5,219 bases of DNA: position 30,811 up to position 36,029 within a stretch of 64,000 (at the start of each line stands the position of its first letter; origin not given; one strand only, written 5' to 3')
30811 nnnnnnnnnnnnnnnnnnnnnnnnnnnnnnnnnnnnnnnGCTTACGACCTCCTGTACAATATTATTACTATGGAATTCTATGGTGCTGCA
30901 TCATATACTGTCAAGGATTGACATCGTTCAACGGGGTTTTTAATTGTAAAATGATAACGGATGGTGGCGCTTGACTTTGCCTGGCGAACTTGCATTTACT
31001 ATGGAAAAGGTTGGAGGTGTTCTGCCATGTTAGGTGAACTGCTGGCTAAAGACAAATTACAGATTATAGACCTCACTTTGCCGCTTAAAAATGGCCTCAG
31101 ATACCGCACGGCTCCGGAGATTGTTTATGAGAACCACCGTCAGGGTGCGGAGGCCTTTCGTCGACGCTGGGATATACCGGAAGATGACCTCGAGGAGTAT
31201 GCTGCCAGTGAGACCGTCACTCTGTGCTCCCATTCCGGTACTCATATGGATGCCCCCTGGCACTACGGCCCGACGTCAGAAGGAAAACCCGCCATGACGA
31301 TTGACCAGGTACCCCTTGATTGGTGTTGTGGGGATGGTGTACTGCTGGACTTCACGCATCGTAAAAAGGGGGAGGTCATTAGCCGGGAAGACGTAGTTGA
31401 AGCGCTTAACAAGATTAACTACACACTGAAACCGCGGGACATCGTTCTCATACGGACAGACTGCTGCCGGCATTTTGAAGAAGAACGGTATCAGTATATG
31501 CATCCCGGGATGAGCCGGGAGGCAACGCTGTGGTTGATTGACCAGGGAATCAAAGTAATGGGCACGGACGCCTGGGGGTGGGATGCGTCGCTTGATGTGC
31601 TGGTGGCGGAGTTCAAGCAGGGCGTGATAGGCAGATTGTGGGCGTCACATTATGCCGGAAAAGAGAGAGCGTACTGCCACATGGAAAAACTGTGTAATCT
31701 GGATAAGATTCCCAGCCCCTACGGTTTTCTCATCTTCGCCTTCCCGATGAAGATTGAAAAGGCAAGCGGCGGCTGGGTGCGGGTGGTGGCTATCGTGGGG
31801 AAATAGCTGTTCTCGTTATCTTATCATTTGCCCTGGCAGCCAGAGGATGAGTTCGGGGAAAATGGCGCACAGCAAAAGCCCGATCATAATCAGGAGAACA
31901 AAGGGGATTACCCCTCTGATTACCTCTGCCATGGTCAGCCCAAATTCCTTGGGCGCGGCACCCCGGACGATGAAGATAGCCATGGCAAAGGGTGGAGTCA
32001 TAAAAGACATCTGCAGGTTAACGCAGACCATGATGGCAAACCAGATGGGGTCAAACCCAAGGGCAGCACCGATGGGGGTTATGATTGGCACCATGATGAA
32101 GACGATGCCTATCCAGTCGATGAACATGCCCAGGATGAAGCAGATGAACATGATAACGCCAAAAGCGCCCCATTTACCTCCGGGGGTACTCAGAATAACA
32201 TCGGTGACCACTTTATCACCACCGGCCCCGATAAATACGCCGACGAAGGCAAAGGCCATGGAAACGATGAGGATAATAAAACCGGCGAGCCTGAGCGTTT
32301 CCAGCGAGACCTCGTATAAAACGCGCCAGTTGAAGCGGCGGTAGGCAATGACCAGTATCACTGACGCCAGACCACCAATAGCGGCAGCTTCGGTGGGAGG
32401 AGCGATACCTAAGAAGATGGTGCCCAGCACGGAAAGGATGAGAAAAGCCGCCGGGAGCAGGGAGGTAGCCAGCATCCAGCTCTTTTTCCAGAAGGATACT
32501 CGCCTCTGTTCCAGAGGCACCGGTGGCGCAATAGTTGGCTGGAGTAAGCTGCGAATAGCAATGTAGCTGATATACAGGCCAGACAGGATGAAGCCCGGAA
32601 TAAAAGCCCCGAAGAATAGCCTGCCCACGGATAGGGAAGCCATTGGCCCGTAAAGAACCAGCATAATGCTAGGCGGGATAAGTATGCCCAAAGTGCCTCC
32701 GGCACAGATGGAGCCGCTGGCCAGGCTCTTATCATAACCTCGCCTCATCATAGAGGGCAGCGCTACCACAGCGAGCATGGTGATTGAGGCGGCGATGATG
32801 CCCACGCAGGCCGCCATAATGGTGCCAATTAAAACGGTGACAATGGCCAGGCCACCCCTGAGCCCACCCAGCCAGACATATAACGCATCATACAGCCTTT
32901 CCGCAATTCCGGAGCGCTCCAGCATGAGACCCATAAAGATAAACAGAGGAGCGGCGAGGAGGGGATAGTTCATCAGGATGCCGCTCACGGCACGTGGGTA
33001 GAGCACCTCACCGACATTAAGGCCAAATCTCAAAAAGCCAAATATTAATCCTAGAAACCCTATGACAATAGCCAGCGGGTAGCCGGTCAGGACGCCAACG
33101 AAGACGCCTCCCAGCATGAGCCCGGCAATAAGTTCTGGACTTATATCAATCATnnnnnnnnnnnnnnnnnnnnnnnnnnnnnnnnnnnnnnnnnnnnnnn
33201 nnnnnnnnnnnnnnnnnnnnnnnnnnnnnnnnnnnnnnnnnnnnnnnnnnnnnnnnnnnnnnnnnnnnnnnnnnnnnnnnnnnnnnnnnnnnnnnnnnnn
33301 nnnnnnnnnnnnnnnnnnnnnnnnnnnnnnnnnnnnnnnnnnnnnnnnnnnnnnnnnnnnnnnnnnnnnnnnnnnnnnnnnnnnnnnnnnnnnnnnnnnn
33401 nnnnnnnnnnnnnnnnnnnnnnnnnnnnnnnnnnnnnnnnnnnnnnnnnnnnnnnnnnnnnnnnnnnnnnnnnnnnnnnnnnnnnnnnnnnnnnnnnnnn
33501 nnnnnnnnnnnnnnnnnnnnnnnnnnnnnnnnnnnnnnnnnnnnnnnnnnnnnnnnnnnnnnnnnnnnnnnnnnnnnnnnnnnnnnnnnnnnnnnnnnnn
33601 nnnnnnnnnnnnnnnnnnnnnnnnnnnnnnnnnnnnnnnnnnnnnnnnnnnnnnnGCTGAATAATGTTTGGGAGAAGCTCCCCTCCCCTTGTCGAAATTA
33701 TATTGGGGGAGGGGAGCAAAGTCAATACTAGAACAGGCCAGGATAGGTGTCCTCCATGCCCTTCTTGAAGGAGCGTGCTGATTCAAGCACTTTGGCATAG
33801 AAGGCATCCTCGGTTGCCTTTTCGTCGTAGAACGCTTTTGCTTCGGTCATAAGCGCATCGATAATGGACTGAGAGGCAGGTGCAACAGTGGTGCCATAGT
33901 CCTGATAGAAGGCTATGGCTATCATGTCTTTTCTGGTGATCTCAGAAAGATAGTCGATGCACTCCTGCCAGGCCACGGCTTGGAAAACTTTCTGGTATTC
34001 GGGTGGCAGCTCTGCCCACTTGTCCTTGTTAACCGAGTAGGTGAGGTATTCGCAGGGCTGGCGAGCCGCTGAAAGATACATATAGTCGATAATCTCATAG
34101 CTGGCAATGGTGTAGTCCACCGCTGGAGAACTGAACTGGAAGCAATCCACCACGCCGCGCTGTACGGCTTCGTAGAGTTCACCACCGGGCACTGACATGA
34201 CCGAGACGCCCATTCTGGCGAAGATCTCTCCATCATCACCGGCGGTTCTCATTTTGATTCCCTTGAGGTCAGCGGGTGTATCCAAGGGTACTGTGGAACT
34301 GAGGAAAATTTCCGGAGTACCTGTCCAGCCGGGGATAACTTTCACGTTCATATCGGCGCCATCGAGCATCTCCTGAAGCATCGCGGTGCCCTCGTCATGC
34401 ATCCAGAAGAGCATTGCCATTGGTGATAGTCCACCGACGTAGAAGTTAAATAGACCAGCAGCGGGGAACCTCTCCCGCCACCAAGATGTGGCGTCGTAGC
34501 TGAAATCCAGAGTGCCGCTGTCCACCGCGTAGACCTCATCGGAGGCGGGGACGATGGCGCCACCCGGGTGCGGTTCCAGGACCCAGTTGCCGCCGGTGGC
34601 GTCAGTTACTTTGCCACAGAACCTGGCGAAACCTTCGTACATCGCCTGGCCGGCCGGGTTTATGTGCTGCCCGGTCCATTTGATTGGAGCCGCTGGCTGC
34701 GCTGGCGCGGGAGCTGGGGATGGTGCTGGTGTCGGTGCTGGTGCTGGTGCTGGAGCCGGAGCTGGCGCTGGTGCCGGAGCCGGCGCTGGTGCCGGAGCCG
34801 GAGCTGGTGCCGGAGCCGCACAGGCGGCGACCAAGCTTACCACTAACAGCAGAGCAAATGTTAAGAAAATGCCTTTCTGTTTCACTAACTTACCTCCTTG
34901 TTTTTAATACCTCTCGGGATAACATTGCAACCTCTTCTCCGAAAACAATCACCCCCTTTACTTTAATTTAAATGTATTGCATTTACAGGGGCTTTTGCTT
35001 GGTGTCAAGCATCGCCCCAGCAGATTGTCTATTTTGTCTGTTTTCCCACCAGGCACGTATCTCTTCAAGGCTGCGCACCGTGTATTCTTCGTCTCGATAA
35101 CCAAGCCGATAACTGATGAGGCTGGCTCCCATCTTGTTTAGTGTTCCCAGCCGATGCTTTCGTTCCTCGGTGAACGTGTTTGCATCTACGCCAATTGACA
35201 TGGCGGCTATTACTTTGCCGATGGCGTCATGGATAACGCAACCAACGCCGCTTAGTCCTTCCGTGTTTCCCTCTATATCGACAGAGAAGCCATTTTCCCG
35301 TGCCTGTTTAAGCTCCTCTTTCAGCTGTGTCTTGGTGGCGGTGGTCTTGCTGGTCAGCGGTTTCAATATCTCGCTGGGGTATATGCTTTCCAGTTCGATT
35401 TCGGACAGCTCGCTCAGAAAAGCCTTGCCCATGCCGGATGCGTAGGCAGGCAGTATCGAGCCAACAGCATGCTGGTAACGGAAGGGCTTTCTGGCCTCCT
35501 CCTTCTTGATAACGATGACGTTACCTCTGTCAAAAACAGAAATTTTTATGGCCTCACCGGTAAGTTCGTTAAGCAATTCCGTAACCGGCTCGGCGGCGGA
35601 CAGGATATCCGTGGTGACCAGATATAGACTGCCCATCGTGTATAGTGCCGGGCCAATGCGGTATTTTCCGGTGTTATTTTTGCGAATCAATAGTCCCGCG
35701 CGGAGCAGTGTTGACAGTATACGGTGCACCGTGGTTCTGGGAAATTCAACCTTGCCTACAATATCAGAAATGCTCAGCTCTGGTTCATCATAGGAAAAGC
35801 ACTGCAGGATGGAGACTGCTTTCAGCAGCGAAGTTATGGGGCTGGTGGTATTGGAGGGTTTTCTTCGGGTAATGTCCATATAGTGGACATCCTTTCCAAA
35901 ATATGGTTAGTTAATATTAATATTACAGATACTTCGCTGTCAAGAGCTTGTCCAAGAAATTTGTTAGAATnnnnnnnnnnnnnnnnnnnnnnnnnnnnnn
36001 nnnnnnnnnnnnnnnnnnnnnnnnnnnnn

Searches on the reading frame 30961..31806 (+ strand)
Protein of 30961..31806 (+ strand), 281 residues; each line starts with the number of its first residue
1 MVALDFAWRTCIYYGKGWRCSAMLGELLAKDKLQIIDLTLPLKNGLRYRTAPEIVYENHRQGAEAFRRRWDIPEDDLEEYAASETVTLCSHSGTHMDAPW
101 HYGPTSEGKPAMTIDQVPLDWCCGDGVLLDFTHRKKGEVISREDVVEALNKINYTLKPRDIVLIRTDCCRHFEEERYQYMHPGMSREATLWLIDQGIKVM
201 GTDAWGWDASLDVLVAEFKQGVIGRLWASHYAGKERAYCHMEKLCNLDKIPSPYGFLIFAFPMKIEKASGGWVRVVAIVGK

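Call 12: search_protein_families(library=pfam, proteins=[window:30961-31806:+], max_evalue=0.00001)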
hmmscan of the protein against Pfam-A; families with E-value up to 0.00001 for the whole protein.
window:30961-31806:+ (281 aa): 1 family
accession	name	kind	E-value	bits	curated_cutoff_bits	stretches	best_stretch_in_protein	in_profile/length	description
PF04199.19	Cyclase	-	1e-38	133.2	23.1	1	36-209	1-142/142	Putative cyclase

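Call 27: search_protein_families(library=ncbifam, proteins=[window:30961-31806:+], max_evalue=0.00001)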
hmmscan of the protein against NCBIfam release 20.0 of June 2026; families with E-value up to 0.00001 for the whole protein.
window:30961-31806:+ (281 aa): 1 family
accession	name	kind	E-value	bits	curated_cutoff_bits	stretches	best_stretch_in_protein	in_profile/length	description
TIGR03035.1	trp_arylform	equivalog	1.8e-09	37.8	223.05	1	85-276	40-202/206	arylformamidase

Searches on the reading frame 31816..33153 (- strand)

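Call 12: search_protein_families(library=pfam, proteins=[window:31816-33153:-], max_evalue=0.00001)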
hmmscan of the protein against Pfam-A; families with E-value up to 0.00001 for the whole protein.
window:31816-33153:- (445 aa): 2 families
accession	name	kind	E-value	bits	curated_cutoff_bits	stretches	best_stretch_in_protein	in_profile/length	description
PF06808.19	DctM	-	4.8e-76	256.7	23.8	1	14-435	1-413/413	Tripartite ATP-independent periplasmic transporter, DctM component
PF03600.22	CitMHS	-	9.5e-06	25.4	31.9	0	270-429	33-180/336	Citrate transporter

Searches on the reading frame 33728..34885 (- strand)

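Call 12: search_protein_families(library=pfam, proteins=[window:33728-34885:-], max_evalue=0.00001)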
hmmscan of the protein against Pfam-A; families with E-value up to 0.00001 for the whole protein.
window:33728-34885:- (385 aa): 1 family
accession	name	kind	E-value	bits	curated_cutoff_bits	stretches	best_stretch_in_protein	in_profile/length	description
PF03480.18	DctP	-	1.9e-34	119.7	23.4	1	74-357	3-283/286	Bacterial extracellular solute-binding protein, family 7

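Call 27: search_protein_families(library=ncbifam, proteins=[window:33728-34885:-], max_evalue=0.00001)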
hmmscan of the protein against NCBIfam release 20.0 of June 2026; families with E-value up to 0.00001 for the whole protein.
window:33728-34885:- (385 aa): 2 families
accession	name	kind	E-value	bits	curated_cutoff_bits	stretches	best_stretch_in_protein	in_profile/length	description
NF037995.1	TRAP_S1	subfamily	1.8e-17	63.6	50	1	74-334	4-260/271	TRAP transporter substrate-binding protein DctP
TIGR00787.1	dctP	subfamily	7.4e-16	58.3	175.05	1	77-312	6-237/257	DctP family TRAP transporter solute-binding subunit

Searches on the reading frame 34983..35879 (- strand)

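Call 12: search_protein_families(library=pfam, proteins=[window:34983-35879:-], max_evalue=0.00001)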
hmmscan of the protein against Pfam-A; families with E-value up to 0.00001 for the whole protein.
window:34983-35879:- (298 aa): 2 families
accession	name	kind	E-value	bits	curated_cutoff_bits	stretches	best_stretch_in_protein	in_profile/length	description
PF01614.24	IclR_C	-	1.4e-37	129.3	24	1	86-256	3-173/174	Bacterial transcriptional regulator IclR C-terminal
PF09339.16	HTH_IclR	-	7.5e-11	42.1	22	1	17-64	1-48/52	IclR helix-turn-helix domain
